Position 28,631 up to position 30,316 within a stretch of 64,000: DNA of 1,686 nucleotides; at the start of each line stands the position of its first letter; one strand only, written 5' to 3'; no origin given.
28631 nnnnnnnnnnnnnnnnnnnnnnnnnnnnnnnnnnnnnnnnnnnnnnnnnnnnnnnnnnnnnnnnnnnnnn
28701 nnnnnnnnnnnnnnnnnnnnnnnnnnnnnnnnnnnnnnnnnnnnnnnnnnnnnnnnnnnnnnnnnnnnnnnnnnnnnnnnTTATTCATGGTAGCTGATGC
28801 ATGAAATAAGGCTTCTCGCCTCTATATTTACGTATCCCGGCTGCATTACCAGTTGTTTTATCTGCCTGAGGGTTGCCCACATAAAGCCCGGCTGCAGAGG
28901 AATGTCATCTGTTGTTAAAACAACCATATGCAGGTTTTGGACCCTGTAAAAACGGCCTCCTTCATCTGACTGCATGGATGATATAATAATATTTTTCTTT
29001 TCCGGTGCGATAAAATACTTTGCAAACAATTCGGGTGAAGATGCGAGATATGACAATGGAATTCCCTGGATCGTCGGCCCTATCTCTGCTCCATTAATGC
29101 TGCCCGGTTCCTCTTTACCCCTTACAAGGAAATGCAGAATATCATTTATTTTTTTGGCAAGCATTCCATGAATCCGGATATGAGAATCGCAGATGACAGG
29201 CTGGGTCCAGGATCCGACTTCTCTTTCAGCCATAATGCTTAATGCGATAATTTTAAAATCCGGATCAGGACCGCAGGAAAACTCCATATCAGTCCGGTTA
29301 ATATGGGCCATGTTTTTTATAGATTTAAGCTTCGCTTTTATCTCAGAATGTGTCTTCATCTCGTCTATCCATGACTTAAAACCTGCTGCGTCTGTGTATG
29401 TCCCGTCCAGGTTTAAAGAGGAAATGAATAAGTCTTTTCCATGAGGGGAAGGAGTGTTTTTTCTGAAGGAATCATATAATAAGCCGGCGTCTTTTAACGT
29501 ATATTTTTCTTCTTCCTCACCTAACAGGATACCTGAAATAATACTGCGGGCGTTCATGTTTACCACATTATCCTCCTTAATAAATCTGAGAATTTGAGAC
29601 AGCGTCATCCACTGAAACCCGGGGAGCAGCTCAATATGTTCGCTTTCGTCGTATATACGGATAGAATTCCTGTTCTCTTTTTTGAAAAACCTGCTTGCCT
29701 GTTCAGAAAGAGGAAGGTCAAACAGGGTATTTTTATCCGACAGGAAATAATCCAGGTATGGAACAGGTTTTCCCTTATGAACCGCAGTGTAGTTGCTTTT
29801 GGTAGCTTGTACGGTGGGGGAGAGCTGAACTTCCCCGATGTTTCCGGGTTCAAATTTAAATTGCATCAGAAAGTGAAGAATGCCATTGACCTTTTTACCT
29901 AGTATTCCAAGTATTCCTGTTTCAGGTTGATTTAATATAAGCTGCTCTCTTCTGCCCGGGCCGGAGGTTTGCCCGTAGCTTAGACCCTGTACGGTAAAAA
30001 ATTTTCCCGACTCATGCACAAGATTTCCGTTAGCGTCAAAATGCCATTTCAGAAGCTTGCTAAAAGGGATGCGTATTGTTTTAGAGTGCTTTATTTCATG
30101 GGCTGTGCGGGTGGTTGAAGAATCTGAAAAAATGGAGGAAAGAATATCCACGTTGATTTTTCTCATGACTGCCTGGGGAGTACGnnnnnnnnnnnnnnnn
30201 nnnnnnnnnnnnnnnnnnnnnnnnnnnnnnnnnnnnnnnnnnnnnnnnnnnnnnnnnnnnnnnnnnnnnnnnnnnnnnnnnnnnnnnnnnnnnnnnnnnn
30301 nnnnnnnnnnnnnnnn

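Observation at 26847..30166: NDP-hexose 2,3-dehydratase plus Gfo/Idh/MocA reductase plus SDR in a Bacteroidota surface-glycan operon: a predicted 2,6-dideoxy (or 3-amino-2,3,6-trideoxy) sugar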

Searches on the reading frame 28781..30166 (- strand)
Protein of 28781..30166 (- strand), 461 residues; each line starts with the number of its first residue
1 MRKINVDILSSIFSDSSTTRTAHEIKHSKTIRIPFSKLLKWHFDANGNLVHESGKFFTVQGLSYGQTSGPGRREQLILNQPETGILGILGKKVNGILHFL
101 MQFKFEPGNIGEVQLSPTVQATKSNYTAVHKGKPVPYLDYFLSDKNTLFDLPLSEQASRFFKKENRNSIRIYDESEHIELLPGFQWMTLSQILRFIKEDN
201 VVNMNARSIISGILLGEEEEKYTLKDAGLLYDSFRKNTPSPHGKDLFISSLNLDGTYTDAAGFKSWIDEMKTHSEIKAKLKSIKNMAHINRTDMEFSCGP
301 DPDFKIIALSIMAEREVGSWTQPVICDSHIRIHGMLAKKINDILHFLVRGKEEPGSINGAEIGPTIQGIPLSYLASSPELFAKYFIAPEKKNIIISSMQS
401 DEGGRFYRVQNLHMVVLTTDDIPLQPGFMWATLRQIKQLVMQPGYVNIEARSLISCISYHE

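Call 3: search_protein_families(library=pfam, proteins=[window:28781-30166:-])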
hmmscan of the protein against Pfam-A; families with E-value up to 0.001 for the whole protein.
window:28781-30166:- (461 aa): 1 family
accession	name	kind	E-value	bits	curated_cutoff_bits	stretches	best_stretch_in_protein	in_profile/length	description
PF03559.20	Hexose_dehydrat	-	2.2e-109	364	25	2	23-212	12-202/203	NDP-hexose 2,3-dehydratase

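Call 4: search_protein_families(library=ncbifam, proteins=[window:28781-30166:-])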
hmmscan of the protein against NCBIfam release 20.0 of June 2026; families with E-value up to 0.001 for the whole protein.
window:28781-30166:- (461 aa): 0 families

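Call 11: search_solved_structures(query=window:28781-30166:-, show_alignments=1)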
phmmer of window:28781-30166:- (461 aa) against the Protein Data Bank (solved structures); distinct sequences matched with E-value up to 0.001: 1.
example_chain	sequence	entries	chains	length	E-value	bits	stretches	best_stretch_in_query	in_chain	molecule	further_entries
4j7g_A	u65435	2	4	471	2.7e-72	246.9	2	31-213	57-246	EvaA 2,3-dehydratase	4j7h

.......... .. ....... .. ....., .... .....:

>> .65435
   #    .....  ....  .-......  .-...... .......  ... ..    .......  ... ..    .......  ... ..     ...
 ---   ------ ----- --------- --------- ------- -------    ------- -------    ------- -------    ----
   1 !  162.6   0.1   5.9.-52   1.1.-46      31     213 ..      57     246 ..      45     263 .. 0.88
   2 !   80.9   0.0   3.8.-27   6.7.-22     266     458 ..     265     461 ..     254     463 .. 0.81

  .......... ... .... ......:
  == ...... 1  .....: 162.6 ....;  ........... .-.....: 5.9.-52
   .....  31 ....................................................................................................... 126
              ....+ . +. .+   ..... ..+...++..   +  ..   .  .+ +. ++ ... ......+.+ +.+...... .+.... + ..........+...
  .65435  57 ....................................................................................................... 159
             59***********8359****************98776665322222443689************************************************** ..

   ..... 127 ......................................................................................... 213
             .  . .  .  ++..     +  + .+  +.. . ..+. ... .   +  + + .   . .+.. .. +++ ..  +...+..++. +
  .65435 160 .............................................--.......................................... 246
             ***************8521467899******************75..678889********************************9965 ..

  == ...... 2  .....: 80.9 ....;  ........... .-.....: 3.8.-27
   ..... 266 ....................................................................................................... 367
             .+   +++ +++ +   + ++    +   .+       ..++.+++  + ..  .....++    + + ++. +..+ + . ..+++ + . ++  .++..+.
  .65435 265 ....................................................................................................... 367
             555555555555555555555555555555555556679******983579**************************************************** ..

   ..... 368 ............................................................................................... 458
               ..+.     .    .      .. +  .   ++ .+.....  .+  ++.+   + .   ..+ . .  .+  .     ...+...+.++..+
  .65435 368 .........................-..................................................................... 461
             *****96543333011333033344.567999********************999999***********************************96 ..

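Call 14: find_homologous_proteins(query=window:28781-30166:-, max_evalue=1e-10)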
Query window:28781-30166:- (461 aa): 2963 proteins with E <= 1e-10 among 8000 candidates; the best 120 are listed.
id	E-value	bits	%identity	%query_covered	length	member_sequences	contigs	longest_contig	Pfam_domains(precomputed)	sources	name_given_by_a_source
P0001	0.0e+0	1050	100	100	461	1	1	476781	PF03559.21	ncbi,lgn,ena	-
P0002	3.8e-157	542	56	100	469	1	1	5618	PF03559.21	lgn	-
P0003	1.2e-147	510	52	100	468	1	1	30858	PF03559.21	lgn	-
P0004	2.9e-127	443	47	100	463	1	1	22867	PF03559.21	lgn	-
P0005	7.3e-125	435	46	99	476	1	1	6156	PF03559.21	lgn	-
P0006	5.3e-117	409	46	92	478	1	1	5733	PF03559.21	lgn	-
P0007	1.8e-116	407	46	98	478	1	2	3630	PF03559.21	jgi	jgi:oxidase EvaA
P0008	3.1e-109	384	47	93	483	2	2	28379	PF03559.21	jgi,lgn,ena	-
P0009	8.6e-96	339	45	93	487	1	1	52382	PF03559.21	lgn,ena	-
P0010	1.0e-95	339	40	94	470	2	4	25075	PF03559.21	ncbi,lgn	-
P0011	1.1e-93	332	41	100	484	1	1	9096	PF03559.21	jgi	-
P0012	2.0e-93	332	41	93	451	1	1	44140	PF03559.21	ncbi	-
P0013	2.2e-93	331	39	98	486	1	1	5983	PF03559.21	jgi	jgi:dTDP-4-dehydro-6-deoxy-alpha-D-glucopyranose 2,3-dehydratase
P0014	4.8e-93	330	47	78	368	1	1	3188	PF03559.21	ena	-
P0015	2.0e-92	328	38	93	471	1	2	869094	PF03559.21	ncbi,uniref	ncbi:NDP-hexose 2,3-dehydratase family protein [Paenibacillus hodogayensis]|uniref:NDP-hexose 2,3-de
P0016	3.8e-92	327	41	94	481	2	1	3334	PF03559.21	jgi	jgi:dTDP-4-dehydro-6-deoxy-alpha-D-glucopyranose 2,3-dehydratase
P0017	7.4e-92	326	41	94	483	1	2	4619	PF03559.21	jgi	-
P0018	1.9e-91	325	43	93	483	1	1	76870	PF03559.21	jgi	jgi:oxidase EvaA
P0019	2.0e-91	325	43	93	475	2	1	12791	PF03559.21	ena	-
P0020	7.3e-91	323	41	92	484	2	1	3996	PF03559.21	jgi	jgi:NDP-hexose 2,3-dehydratase.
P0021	9.0e-91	323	41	92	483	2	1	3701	PF03559.21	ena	-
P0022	2.3e-90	321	41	93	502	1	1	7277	PF03559.21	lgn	-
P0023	2.5e-90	321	40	99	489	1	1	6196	PF03559.21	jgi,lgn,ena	-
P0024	2.5e-90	321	42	98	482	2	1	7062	PF03559.21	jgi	-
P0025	3.2e-90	321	45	93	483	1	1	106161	PF03559.21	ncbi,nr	ncbi:MAG: NDP-hexose 2,3-dehydratase family protein [Candidatus Omnitrophica bacterium]|nr:NDP-hexos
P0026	3.6e-90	321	43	93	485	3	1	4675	PF03559.21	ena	-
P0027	3.8e-90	321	42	93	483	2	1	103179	PF03559.21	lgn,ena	-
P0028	5.5e-90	320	41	92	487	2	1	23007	PF03559.21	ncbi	-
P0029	5.8e-90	320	41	92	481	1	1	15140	PF03559.21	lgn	-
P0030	7.2e-90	320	41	94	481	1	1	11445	PF03559.21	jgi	jgi:dTDP-4-dehydro-6-deoxy-alpha-D-glucopyranose 2,3-dehydratase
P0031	7.3e-90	320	40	94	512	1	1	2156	PF03559.21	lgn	-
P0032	8.1e-90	320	42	93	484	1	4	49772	PF03559.21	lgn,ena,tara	tara:strand:+ start:4690 stop:6144 length:1455 start_codon:yes stop_codon:yes gene_type:complete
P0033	9.8e-90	319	41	95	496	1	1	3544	PF03559.21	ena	-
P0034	1.7e-89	319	42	93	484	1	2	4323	PF03559.21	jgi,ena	-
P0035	1.7e-89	319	40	95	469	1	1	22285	PF03559.21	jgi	jgi:dTDP-4-dehydro-6-deoxy-alpha-D-glucopyranose 2,3-dehydratase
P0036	2.0e-89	318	41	93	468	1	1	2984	PF03559.21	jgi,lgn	jgi:oxidase EvaA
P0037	2.0e-89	318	40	94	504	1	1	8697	PF03559.21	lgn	-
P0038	2.2e-89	318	39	93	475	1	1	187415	PF03559.21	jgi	jgi:oxidase EvaA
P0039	2.3e-89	318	40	93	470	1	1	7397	PF03559.21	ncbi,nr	ncbi:MAG: NDP-hexose 2,3-dehydratase [bacterium]|nr:NDP-hexose 2,3-dehydratase [bacterium]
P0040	2.4e-89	318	40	96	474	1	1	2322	PF03559.21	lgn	-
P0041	3.3e-89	318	42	96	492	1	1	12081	PF03559.21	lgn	-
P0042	3.3e-89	318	40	95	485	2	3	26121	PF03559.21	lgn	-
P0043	9.6e-89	316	42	93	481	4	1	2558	PF03559.21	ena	-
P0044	1.1e-88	316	40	92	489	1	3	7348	PF03559.21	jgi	-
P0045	1.1e-88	316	39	95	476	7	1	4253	PF03559.21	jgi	jgi:dTDP-4-dehydro-6-deoxy-alpha-D-glucopyranose 2,3-dehydratase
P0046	1.1e-88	316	41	92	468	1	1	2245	PF03559.21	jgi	-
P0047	1.2e-88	316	40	93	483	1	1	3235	PF03559.21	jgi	-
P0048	1.4e-88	316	42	93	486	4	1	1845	PF03559.21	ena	-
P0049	1.4e-88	316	41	93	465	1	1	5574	PF03559.21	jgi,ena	jgi:oxidase EvaA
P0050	1.6e-88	315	42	93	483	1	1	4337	PF03559.21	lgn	-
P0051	2.1e-88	315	40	93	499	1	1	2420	PF03559.21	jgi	-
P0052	2.3e-88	315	40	93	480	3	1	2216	PF03559.21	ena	-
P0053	2.4e-88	315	41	95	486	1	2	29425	PF03559.21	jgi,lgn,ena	jgi:oxidase EvaA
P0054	2.4e-88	315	40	97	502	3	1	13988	PF03559.21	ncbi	-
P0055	2.4e-88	315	42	93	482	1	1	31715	PF03559.21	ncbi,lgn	-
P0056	2.5e-88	315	43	93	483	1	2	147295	PF03559.21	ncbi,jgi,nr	ncbi:MAG: hypothetical protein C4526_02175 [Nitrospiraceae bacterium]|nr:MAG: hypothetical protein C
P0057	2.8e-88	315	42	92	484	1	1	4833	PF03559.21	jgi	jgi:oxidase EvaA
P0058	2.9e-88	314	39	98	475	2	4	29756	PF03559.21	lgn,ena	-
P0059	3.0e-88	314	41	93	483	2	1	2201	PF03559.21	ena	-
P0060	6.7e-88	313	41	93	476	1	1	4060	PF03559.21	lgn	-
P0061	6.9e-88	313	40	93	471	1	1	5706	PF03559.21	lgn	-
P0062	8.5e-88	313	41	93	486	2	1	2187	PF03559.21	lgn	-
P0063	9.1e-88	313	40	92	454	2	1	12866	PF03559.21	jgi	jgi:oxidase EvaA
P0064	1.1e-87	313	42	93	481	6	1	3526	PF03559.21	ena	-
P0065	1.2e-87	312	40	93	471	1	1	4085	PF03559.21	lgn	-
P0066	1.2e-87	312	42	93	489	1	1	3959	PF03559.21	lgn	-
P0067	1.4e-87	312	42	93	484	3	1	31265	PF03559.21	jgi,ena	-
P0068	1.8e-87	312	40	93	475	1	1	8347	PF03559.21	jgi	jgi:oxidase EvaA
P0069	2.0e-87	312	42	93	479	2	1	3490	PF03559.21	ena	-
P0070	2.0e-87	312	41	93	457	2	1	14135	PF03559.21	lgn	-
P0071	2.2e-87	312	40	92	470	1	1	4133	PF03559.21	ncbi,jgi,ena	jgi:oxidase EvaA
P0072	2.4e-87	311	40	93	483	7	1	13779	PF03559.21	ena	-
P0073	2.5e-87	311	41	93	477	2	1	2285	PF03559.21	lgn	-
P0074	2.7e-87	311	37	98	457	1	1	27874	PF03559.21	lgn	-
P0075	2.8e-87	311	41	93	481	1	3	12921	PF03559.21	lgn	-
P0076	3.2e-87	311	42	93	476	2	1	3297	PF03559.21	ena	-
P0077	3.5e-87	311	40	93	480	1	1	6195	PF03559.21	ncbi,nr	ncbi:MAG: NDP-hexose 2,3-dehydratase family protein [Proteobacteria bacterium]|nr:NDP-hexose 2,3-deh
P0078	4.0e-87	311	40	96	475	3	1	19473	PF03559.21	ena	-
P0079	4.1e-87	311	39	98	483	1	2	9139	PF03559.21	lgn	-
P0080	4.2e-87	311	41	93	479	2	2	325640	PF03559.21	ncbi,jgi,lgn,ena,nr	ncbi:hypothetical protein D3OALGA1CA_1446 [Olavius algarvensis associated proteobacterium Delta 3]|n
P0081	4.3e-87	311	40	98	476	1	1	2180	PF03559.21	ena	-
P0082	5.4e-87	310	41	93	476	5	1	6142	PF03559.21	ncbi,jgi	jgi:oxidase EvaA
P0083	7.4e-87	310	38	98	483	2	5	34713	PF03559.21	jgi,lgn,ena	-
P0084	7.4e-87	310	40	93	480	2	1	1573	PF03559.21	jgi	-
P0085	7.7e-87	310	40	93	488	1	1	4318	PF03559.21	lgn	-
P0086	8.8e-87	310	38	98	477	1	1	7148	PF03559.21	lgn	-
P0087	1.0e-86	309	41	93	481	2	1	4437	PF03559.21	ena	-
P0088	1.0e-86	309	40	93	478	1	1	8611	PF03559.21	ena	-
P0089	1.1e-86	309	41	93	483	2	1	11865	PF03559.21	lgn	-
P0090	1.1e-86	309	39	94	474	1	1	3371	PF03559.21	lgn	-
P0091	1.3e-86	309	42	93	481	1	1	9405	PF03559.21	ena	-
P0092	1.3e-86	309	41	93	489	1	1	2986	PF03559.21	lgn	-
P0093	1.4e-86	309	40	95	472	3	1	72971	PF03559.21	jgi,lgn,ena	-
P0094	1.4e-86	309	41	93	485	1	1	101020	PF03559.21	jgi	-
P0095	1.5e-86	309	39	98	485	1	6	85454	PF03559.21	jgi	-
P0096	1.6e-86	309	41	92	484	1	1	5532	PF03559.21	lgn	-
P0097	1.9e-86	308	39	93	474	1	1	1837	PF03559.21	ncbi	-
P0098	1.9e-86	308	41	93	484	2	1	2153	PF03559.21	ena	-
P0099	1.9e-86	308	40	99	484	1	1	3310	PF03559.21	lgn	-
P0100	2.1e-86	308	42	93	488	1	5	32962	PF03559.21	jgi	jgi:dTDP-4-dehydro-6-deoxy-alpha-D-glucopyranose 2,3-dehydratase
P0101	2.1e-86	308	40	92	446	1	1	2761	PF03559.21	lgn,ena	-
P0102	2.4e-86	308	40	93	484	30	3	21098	PF03559.21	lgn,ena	-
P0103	2.5e-86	308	39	95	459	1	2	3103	PF03559.21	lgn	-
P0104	2.5e-86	308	40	93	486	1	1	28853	PF03559.21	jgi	jgi:oxidase EvaA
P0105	2.6e-86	308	39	97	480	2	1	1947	PF03559.21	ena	-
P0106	2.7e-86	308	40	93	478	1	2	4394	PF03559.21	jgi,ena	-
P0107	3.2e-86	308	40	93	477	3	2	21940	PF03559.21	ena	-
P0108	3.2e-86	308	39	98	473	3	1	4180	PF03559.21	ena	-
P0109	3.5e-86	308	42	91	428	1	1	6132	PF03559.21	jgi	jgi:oxidase EvaA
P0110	4.1e-86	307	40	92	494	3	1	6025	PF03559.21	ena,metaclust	metaclust:\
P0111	4.2e-86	307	41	94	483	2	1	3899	PF03559.21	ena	-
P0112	4.4e-86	307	40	93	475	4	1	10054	PF03559.21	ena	-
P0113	4.5e-86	307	40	92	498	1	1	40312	PF03559.21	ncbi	-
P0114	4.5e-86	307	40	93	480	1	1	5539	PF03559.21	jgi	jgi:dTDP-4-dehydro-6-deoxy-alpha-D-glucopyranose 2,3-dehydratase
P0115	4.6e-86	307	41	93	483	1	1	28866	PF03559.21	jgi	jgi:dTDP-4-dehydro-6-deoxy-alpha-D-glucopyranose 2,3-dehydratase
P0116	4.8e-86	307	39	99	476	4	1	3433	PF03559.21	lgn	-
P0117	5.0e-86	307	41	93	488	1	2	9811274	PF03559.21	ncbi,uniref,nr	ncbi:NDP-hexose 2,3-dehydratase family protein [Amycolatopsis alba]|uniref:NDP-hexose 2,3-dehydratas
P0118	5.2e-86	307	40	93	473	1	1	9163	PF03559.21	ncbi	-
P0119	5.5e-86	307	39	94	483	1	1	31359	PF03559.21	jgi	jgi:oxidase EvaA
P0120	5.9e-86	307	36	99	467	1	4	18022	PF03559.21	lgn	-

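Call 15: find_encoding_contigs(protein=P0001, flank=2000, max_places=3)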
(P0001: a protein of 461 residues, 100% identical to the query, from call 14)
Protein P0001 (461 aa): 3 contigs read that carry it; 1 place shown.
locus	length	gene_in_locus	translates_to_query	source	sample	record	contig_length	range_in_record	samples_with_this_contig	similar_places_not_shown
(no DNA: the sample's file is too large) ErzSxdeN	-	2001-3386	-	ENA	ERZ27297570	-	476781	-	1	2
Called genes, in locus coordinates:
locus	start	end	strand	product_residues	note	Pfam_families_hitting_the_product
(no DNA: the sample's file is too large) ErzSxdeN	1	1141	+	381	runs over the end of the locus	PF13524:Glyco_trans_1_2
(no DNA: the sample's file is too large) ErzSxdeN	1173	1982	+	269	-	PF05050:Methyltransf_21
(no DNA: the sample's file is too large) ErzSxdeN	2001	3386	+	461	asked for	PF03559:Hexose_dehydrat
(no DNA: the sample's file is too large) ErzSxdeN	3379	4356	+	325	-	PF01408:GFO_IDH_MocA, PF22725:GFO_IDH_MocA_C3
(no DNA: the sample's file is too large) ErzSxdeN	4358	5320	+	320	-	PF01370:Epimerase, PF16363:GDP_Man_Dehyd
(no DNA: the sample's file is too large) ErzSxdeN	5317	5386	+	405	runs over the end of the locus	PF00534:Glycos_transf_1, PF13692:Glyco_trans_1_4, PF13524:Glyco_trans_1_2 (weak)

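Call 16: find_encoding_contigs(protein=P0003, flank=10000, max_places=2)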
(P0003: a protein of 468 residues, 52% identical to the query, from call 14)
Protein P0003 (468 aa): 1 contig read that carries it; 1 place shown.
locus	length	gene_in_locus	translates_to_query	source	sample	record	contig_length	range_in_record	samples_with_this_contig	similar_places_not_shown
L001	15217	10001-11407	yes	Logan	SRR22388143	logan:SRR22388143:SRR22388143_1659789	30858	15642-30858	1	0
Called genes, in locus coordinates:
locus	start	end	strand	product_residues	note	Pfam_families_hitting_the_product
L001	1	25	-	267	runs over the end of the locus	PF01370:Epimerase, PF16363:GDP_Man_Dehyd (faint)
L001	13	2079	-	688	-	-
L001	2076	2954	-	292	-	PF01370:Epimerase, PF16363:GDP_Man_Dehyd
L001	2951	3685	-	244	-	PF05050:Methyltransf_21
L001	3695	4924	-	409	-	PF08421:Methyltransf_13, PF13489:Methyltransf_23, PF08484:Methyltransf_14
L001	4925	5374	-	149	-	PF14063:DUF4254 (faint)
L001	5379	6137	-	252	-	PF05050:Methyltransf_21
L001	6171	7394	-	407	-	PF00005:ABC_tran, PF13304:AAA_21 (faint)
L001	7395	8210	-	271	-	PF01061:ABC2_membrane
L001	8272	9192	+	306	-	-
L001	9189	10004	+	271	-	PF05050:Methyltransf_21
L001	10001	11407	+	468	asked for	PF03559:Hexose_dehydrat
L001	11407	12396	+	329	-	PF01408:GFO_IDH_MocA, PF22725:GFO_IDH_MocA_C3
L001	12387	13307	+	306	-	PF01073:3Beta_HSD, PF01370:Epimerase, PF04321:RmlD_sub_bind, PF16363:GDP_Man_Dehyd, PF13460:NAD_binding_10 (faint)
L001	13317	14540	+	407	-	PF13439:Glyco_transf_4 (weak), PF00534:Glycos_transf_1, PF13692:Glyco_trans_1_4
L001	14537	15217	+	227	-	?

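Call 17: find_encoding_contigs(protein=P0004, flank=10000, max_places=2)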
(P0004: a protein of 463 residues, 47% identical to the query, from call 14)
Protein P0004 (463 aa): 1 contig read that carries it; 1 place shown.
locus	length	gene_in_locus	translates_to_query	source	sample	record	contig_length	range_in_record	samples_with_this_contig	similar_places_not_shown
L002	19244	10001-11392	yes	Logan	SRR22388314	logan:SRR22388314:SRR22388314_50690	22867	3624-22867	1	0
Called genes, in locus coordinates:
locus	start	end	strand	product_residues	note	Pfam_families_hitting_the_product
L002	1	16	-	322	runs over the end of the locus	PF00535:Glycos_transf_2, PF10111:Glyco_tranf_2_2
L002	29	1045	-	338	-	PF04577:Glyco_transf_61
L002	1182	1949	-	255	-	-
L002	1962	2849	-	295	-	-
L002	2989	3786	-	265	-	PF01370:Epimerase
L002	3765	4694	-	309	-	-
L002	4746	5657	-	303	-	PF01209:Ubie_methyltran (faint), PF13489:Methyltransf_23, PF08241:Methyltransf_11, PF08242:Methyltransf_12 (weak), PF13649:Methyltransf_25, PF13847:Methyltransf_31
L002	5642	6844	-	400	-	PF00005:ABC_tran, PF13304:AAA_21 (faint), PF14524:Wzt_C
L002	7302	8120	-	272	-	PF01061:ABC2_membrane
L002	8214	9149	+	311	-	-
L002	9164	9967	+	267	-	PF05050:Methyltransf_21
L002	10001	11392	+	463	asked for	PF03559:Hexose_dehydrat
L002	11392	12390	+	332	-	PF01408:GFO_IDH_MocA, PF22725:GFO_IDH_MocA_C3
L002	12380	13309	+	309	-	PF01370:Epimerase, PF16363:GDP_Man_Dehyd, PF07993:NAD_binding_4 (weak)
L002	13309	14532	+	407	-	PF00534:Glycos_transf_1, PF13692:Glyco_trans_1_4, PF20706:GT4-conflict (weak)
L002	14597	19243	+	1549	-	?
